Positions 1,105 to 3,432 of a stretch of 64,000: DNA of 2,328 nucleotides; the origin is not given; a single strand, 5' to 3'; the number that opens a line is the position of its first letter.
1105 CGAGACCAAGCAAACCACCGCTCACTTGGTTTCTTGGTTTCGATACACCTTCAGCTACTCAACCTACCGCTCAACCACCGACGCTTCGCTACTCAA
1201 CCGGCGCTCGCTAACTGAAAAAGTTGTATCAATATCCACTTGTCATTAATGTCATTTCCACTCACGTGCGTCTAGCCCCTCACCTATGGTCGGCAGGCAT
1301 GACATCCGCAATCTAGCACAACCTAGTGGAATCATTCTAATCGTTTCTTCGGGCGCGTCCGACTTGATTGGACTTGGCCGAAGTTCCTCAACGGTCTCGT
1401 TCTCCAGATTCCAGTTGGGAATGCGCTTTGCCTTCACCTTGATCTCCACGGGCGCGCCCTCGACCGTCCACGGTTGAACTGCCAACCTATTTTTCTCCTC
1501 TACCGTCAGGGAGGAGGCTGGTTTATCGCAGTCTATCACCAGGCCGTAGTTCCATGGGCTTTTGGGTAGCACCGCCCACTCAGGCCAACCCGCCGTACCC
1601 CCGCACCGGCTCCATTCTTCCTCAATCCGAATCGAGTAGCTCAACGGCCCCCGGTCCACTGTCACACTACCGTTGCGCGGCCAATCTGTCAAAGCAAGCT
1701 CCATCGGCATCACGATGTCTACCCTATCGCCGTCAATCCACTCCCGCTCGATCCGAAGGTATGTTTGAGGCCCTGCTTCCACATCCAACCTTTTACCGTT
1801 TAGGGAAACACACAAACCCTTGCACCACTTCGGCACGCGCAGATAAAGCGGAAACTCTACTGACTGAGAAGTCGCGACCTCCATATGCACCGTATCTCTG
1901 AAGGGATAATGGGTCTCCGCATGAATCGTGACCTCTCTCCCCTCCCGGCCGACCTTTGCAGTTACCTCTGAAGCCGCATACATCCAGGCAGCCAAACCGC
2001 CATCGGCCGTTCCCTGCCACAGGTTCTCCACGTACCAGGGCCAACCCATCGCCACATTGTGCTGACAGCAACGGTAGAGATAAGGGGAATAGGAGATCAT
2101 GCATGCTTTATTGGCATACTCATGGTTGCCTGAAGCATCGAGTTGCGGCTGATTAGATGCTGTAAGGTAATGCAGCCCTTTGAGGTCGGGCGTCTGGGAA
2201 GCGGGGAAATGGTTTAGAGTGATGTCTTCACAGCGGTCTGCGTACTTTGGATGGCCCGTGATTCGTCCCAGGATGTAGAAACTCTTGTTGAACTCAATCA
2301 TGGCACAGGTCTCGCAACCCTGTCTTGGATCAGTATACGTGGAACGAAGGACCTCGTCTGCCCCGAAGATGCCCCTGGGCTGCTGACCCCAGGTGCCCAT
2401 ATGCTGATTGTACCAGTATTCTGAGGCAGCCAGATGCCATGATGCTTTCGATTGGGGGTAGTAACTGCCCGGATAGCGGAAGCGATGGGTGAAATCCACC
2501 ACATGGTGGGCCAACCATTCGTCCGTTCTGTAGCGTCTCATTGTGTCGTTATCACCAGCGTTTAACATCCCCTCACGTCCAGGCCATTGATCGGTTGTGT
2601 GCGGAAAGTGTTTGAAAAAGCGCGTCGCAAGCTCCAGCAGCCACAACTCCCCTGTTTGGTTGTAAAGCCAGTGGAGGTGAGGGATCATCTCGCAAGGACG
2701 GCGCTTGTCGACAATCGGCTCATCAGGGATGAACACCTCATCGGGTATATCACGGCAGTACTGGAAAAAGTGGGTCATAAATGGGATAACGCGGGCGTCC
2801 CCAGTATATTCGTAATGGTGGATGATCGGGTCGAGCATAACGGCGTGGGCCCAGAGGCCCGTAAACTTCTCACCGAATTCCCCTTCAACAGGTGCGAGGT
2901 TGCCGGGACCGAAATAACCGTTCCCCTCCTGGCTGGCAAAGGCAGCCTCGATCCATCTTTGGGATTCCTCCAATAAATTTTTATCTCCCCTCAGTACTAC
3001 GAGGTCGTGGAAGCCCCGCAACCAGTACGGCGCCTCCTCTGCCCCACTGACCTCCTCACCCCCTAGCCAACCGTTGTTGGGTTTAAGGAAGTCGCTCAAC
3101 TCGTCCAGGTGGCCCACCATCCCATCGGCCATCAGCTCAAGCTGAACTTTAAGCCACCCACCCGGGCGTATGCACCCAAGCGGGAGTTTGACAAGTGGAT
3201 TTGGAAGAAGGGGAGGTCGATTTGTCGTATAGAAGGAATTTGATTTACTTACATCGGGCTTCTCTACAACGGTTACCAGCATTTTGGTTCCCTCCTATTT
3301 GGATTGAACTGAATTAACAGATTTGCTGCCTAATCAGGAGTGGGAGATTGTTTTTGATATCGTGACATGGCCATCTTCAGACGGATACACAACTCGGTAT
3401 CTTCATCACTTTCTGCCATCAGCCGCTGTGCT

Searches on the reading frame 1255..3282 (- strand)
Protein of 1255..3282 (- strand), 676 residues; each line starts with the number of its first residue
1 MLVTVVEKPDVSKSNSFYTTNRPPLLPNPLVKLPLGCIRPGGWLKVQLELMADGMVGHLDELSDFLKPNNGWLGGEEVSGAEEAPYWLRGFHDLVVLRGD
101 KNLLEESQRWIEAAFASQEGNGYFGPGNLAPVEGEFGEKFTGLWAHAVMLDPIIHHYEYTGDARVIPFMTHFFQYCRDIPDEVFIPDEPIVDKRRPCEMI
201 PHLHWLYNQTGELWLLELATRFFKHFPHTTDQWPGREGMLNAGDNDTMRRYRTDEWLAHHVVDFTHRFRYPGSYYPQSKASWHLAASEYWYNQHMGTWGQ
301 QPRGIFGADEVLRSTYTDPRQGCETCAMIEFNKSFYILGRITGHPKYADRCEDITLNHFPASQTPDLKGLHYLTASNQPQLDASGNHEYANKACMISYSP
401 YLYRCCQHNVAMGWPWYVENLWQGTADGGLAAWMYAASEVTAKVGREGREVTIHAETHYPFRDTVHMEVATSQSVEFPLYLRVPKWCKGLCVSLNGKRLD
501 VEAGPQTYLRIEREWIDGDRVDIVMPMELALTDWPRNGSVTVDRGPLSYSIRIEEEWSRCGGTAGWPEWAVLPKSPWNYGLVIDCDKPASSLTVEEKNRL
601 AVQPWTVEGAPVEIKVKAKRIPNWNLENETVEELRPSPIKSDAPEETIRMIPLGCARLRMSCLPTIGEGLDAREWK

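Call 6: search_protein_families(library=pfam, proteins=[window:1255-3282:-], max_evalue=0.1)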
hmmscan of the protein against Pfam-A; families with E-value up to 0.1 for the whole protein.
window:1255-3282:- (676 aa): 2 families
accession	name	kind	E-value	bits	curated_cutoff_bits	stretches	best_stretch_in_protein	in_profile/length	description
PF07944.18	Beta-AFase-like_GH127_cat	-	1.9e-27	96.7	24.9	1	85-415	61-372/376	Beta-L-arabinofuranosidase, GH127 catalytic domain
PF20736.2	Glyco_hydro127M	-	4.9e-22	78.3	24.2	1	431-527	3-95/95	Beta-L-arabinofuranosidase, GH127 middle domain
